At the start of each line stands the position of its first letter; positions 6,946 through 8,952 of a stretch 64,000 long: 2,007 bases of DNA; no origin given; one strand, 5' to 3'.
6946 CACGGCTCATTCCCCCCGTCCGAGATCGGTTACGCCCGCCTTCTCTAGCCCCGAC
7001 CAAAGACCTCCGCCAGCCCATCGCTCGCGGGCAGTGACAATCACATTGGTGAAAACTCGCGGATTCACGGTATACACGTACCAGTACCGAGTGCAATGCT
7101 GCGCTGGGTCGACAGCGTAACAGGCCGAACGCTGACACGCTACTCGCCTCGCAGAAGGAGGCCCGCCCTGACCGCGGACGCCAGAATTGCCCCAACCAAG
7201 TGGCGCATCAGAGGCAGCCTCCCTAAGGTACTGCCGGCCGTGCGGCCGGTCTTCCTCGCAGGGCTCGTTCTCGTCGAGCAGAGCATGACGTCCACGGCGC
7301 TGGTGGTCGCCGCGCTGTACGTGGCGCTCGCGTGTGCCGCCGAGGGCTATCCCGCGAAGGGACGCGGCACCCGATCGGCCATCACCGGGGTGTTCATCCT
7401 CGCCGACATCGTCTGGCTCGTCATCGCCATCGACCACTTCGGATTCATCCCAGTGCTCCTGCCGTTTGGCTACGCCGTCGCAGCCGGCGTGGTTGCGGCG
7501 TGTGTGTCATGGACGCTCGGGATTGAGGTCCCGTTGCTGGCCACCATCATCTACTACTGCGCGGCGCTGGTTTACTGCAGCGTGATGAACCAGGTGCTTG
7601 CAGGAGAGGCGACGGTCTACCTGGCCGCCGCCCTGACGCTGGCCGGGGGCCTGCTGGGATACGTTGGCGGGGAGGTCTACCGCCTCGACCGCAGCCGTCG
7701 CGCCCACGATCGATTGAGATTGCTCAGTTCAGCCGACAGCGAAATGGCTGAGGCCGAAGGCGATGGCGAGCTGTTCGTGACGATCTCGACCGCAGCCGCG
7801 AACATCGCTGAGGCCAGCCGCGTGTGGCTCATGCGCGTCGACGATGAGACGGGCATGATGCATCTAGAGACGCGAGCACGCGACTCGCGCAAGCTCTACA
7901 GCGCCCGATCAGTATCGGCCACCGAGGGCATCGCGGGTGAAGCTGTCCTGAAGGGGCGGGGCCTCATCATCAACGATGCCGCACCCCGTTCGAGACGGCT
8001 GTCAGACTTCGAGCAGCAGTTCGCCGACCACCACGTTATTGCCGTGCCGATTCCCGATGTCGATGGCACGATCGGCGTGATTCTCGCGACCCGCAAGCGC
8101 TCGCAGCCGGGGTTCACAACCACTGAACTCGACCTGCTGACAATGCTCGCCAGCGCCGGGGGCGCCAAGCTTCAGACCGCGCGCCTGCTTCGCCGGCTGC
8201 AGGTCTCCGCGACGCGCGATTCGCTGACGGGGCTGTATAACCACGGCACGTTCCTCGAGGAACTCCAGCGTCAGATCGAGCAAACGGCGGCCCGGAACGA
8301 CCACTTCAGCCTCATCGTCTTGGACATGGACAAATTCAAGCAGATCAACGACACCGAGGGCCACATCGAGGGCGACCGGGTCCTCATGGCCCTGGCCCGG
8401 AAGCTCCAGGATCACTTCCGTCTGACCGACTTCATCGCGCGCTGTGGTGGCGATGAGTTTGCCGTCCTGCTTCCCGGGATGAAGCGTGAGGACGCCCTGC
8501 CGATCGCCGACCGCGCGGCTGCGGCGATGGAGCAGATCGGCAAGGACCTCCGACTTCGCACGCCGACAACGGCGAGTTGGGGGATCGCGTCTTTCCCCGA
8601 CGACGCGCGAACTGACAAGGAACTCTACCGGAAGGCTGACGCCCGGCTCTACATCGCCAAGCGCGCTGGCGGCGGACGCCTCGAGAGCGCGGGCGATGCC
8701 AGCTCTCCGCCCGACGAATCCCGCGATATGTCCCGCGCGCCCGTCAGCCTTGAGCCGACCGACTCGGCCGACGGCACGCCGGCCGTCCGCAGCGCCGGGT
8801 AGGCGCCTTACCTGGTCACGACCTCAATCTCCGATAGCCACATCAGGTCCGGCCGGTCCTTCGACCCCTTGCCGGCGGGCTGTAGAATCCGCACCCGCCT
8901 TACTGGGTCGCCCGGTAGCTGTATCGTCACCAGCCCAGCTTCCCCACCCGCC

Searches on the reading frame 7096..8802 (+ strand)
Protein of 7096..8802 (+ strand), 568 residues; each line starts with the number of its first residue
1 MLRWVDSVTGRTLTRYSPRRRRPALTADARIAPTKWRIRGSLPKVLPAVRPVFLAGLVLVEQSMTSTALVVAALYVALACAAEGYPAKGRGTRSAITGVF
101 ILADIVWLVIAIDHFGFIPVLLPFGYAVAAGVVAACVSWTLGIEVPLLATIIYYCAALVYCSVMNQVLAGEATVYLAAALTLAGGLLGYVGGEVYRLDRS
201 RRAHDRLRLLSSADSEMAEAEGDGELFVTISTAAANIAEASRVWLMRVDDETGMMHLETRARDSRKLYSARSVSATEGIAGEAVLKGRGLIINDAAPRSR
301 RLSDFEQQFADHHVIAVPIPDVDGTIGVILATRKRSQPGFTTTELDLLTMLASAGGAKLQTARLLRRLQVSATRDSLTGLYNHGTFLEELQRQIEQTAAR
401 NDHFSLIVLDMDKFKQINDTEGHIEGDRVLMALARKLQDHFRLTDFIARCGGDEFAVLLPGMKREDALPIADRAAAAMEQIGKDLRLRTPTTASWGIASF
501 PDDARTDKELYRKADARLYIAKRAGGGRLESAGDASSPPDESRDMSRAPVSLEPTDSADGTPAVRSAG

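Call 31: search_protein_families(library=pfam, proteins=[window:7096-8802:+], max_evalue=0.0001)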
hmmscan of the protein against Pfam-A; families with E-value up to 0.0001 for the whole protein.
window:7096-8802:+ (568 aa): 3 families
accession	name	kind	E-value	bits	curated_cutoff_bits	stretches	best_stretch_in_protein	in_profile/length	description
PF00990.26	GGDEF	-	2.5e-41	141.6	23.8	1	372-526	1-159/161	Diguanylate cyclase, GGDEF domain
PF13185.12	GAF_2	-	6.2e-13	49.6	28.6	1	226-356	7-132/136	GAF domain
PF01590.32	GAF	-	7.5e-10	39.9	22.4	1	225-353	4-127/133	GAF domain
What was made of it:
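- A GAF-GGDEF gene lies at 7096..8802 (call 31).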
